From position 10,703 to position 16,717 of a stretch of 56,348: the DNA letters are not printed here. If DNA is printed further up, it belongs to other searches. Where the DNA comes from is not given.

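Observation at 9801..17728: WYL regulator + 1904-aa TPR/P-loop NTPase + overlapping HEPN-motif gene: candidate undescribed defence (abortive-infection type) cassette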

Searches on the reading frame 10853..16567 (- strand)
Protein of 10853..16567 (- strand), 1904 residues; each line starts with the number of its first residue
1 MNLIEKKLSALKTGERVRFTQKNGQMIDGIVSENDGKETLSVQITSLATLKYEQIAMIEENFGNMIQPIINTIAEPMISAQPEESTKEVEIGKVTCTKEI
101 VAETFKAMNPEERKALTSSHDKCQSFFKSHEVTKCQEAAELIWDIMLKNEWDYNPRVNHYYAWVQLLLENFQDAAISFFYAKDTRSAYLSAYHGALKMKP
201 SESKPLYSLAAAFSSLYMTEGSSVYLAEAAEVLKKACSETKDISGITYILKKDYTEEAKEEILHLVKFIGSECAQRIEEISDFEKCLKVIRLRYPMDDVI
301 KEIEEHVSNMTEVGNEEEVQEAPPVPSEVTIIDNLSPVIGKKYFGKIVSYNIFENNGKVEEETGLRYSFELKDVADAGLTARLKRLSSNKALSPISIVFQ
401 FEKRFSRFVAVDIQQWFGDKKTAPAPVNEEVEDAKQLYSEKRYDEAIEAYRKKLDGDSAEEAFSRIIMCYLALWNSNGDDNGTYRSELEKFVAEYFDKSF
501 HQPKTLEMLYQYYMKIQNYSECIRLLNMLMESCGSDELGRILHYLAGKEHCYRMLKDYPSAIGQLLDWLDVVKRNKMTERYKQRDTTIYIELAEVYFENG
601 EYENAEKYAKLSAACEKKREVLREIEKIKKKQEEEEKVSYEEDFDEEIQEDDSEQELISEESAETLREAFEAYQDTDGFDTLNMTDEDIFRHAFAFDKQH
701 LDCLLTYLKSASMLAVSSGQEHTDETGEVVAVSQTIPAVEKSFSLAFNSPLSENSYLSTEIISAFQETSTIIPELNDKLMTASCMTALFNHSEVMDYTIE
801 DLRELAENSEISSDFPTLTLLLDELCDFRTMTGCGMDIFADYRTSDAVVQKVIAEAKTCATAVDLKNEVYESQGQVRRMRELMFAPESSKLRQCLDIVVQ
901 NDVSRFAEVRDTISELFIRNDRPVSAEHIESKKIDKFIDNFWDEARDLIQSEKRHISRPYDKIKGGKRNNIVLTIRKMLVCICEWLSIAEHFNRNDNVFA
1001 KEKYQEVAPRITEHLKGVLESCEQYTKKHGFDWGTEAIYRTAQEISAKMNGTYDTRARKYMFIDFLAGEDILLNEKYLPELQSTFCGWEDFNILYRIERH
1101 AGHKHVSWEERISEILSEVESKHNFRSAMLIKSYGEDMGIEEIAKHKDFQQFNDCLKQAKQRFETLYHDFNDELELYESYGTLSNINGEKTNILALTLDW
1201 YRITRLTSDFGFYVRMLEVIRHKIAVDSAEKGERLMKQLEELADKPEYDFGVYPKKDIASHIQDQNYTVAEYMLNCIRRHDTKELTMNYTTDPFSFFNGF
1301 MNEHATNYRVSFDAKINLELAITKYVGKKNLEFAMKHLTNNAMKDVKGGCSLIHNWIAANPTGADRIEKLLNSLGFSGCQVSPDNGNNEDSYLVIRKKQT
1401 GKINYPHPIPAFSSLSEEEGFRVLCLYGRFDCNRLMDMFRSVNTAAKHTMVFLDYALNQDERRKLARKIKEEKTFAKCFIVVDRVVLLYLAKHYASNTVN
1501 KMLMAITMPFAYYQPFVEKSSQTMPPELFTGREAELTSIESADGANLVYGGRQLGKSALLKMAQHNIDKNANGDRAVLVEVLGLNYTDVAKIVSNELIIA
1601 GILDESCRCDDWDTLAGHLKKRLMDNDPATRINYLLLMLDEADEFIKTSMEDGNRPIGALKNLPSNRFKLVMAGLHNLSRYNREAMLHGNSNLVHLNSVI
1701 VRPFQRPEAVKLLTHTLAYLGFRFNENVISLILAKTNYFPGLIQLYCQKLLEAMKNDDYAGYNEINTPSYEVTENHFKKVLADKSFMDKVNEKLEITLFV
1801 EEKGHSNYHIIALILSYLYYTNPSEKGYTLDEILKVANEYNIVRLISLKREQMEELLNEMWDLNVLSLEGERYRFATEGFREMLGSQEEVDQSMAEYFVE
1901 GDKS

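Call 6: search_protein_families(library=pfam, proteins=[window:10853-16567:-], max_evalue=1)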
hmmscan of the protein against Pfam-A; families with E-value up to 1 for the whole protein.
window:10853-16567:- (1904 aa): 7 families
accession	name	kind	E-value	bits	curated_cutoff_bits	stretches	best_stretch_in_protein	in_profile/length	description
PF13424.12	TPR_12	-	0.0034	18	30.1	1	587-611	4-28/77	Tetratricopeptide repeat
PF13428.12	TPR_14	-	0.0055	17.7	23.5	0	589-612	4-27/44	Tetratricopeptide repeat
PF14559.12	TPR_19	-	0.015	16.1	25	0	585-608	24-47/68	Tetratricopeptide repeat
PF00515.34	TPR_1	-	0.025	14.8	27.8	1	589-608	4-23/34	Tetratricopeptide repeat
PF13432.12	TPR_16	-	0.036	15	32.7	0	583-610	28-55/65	Tetratricopeptide repeat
PF13191.12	AAA_16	-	0.073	14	32.6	1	1529-1617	2-100/167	AAA ATPase domain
PF13176.12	TPR_7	-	0.44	11.2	27.9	0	441-456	13-28/36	Tetratricopeptide repeat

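Call 7: search_protein_families(library=padloc, proteins=[window:10853-16567:-], max_evalue=1)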
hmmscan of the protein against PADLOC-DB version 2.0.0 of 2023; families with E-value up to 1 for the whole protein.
window:10853-16567:- (1904 aa): 2 families
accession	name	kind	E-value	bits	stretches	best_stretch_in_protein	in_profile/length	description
PDLC04865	PDC-S05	-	0.027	12.7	1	573-629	33-89/91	-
PDLC02976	WH_III-A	-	0.23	10.2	1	1818-1887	9-67/104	-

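Call 8: search_protein_families(library=ncbifam, proteins=[window:10853-16567:-], max_evalue=1)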
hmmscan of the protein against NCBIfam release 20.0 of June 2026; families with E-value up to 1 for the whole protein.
window:10853-16567:- (1904 aa): 3 families
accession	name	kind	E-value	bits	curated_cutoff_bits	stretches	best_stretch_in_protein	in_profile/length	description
NF008656.0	PRK11655.1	equivalog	0.012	14.9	191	1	553-625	13-79/169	chorismate lyase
TIGR00540.1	TPR_hemY_coli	hypoth_equivalog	0.2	10.4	142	1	501-635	184-310/385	heme biosynthesis-associated TPR protein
NF001246.0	PRK00218.1-2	equivalog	0.39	10.4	181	1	510-598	52-138/207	high frequency lysogenization protein HflD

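Call 13: find_homologous_proteins(query=window:10853-16567:-)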
Query window:10853-16567:- (1904 aa): 13 proteins with E <= 0.001 among 8000 candidates.
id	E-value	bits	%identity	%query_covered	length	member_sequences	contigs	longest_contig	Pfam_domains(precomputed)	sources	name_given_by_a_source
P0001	0.0e+0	4321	100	100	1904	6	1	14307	-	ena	-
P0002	0.0e+0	3267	75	100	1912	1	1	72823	-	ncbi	ncbi:MAG: hypothetical protein V3G42_06295 [Oscillospiraceae bacterium]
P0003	0.0e+0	2382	56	100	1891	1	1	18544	-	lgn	-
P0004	0.0e+0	2364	56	100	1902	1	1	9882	-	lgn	-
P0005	0.0e+0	2320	55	100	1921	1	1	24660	PF13424.13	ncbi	-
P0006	0.0e+0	2148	53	100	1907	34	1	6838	-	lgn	-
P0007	0.0e+0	2114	51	100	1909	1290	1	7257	-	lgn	-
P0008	0.0e+0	2058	51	100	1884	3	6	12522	PF13424.13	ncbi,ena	-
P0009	0.0e+0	2003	50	100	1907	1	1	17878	-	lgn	-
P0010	0.0e+0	1973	49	100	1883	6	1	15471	-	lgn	-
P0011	0.0e+0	1965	49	100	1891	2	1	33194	-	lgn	-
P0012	0.0e+0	1320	37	100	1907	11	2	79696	-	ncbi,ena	-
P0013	0.0e+0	1316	36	100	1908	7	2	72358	-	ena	-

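Call 15: find_encoding_contigs(protein=P0002, flank=10000, max_places=2)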
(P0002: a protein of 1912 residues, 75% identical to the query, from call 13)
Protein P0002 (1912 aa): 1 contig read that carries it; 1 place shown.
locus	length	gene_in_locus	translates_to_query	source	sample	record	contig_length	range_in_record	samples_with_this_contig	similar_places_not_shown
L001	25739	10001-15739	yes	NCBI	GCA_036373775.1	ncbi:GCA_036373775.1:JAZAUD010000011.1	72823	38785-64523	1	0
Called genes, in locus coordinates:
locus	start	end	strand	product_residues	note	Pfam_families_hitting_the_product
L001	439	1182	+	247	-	PF00005:ABC_tran, PF02463:SMC_N (faint), PF13304:AAA_21 (faint)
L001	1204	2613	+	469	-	PF19295:SufBD_N (weak), PF01458:SUFBD_core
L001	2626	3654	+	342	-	PF01458:SUFBD_core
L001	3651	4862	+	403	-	PF00266:Aminotran_5, PF01041:DegT_DnrJ_EryC1 (weak), PF01053:Cys_Met_Meta_PP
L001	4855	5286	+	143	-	PF01592:NifU_N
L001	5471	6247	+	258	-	PF00497:SBP_bac_3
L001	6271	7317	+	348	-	PF00497:SBP_bac_3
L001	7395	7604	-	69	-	-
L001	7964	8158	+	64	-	-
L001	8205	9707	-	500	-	-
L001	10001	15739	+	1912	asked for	-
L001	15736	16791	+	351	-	-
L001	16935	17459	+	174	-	PF07155:ECF-ribofla_trS, PF12822:ECF_trnsprt (weak)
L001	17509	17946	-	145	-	-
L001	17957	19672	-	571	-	PF00037:Fer4 (weak), PF12797:Fer4_2 (faint), PF12837:Fer4_6 (weak), PF12838:Fer4_7, PF13187:Fer4_9, PF13237:Fer4_10 (weak), PF02906:Fe_hyd_lg_C, PF04060:FeS (weak), +2 more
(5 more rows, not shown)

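Call 16: find_encoding_contigs(protein=P0012, flank=10000, max_places=2)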
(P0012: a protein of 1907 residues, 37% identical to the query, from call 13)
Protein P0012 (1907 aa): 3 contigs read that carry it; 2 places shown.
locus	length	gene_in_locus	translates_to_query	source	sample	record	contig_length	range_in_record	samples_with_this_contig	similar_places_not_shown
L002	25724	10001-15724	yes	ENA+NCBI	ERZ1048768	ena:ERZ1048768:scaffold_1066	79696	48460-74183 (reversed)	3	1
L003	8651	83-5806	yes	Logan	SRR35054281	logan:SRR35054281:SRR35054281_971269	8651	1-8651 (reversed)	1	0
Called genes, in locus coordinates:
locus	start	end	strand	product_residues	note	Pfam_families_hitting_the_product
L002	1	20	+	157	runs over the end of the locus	-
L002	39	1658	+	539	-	PF00488:MutS_V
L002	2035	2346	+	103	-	PF13560:HTH_31 (weak), PF01381:HTH_3, PF12844:HTH_19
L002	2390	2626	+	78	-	-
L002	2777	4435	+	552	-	PF00128:Alpha-amylase, PF16657:Malt_amylase_C (weak), PF07866:DUF1653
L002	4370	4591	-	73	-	-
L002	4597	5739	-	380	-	-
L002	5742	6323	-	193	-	-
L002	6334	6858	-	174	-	PF05683:Fumerase_C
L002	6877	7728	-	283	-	PF05681:Fumerase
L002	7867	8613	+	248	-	PF01183:Glyco_hydro_25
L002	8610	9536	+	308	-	PF00294:PfkB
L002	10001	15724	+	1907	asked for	-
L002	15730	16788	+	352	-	-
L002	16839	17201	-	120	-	PF01022:HTH_5, PF12840:HTH_20 (weak)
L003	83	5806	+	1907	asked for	-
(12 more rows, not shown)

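Call 17: find_encoding_contigs(protein=P0005, flank=10000, max_places=2)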
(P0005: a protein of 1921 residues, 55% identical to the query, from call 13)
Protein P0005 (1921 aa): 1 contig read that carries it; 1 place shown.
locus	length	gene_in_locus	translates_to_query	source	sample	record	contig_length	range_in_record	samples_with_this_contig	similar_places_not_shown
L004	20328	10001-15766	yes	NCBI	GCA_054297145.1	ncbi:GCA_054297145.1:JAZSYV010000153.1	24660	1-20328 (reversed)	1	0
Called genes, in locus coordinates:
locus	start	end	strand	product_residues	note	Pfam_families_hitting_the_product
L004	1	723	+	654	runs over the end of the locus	PF00476:DNA_pol_A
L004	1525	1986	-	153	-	PF01668:SmpB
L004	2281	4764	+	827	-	-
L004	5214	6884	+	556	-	PF00682:HMGL-like, PF22615:IPMS_D2, PF08502:LeuA_dimer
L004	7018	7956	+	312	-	PF00963:Cohesin (faint)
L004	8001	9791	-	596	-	PF00005:ABC_tran, PF02463:SMC_N (faint), PF03308:MeaB (faint), PF13555:AAA_29 (faint), PF00004:AAA (faint), PF12848:ABC_tran_Xtn, PF00005:ABC_tran, PF16326:ABC_tran_CTD, +2 more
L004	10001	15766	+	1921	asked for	PF13424:TPR_12 (faint)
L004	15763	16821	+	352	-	-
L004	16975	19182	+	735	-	PF00512:HisKA, PF02518:HATPase_c, PF00072:Response_reg, PF01627:Hpt (weak)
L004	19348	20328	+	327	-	?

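Call 18: find_encoding_contigs(protein=P0011, flank=10000, max_places=2)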
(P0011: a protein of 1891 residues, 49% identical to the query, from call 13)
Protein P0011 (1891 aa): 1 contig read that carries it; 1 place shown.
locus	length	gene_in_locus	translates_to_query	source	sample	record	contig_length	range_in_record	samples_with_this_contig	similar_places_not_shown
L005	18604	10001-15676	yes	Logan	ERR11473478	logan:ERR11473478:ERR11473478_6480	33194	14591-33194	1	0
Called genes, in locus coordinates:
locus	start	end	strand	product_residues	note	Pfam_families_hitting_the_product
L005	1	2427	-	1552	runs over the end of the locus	-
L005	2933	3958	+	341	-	PF00294:PfkB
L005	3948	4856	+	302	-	PF00069:Pkinase, PF07714:PK_Tyr_Ser-Thr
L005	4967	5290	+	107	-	-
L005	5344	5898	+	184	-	PF00574:CLP_protease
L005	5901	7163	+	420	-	PF02534:T4SS-DNA_transf, PF10412:TrwB_AAD_bind (faint), PF12696:TraG-D_C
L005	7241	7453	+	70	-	-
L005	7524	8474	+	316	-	PF01368:DHH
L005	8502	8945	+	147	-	-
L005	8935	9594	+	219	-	-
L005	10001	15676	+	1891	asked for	-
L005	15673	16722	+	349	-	-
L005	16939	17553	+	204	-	PF01726:LexA_DNA_bind (weak), PF09339:HTH_IclR (weak), PF12802:MarR_2 (weak), PF13545:HTH_Crp_2 (weak), PF00717:Peptidase_S24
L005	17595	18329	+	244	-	-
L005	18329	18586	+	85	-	-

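Call 19: find_encoding_contigs(protein=P0003, flank=10000, max_places=2)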
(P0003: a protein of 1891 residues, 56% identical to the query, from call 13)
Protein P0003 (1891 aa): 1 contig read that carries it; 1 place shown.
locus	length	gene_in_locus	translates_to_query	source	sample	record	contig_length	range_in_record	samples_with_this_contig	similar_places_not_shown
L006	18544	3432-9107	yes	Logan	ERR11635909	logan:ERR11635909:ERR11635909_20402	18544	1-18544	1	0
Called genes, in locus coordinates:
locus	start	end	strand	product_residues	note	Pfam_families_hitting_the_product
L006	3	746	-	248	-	?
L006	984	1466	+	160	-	PF04542:Sigma70_r2, PF08281:Sigma70_r4_2, PF04545:Sigma70_r4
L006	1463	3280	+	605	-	-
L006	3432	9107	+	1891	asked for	-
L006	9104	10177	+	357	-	-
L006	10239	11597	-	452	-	PF27792:CHIM_prot, PF13231:PMT_2 (weak)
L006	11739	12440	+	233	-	-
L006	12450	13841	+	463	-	PF01471:PG_binding_1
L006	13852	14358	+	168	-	PF01471:PG_binding_1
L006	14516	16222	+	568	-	PF17996:CE2_N, PF00657:Lipase_GDSL, PF13472:Lipase_GDSL_2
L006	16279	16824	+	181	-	-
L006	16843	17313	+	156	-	PF00160:Pro_isomerase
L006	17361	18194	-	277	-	PF01261:AP_endonuc_2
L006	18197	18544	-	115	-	?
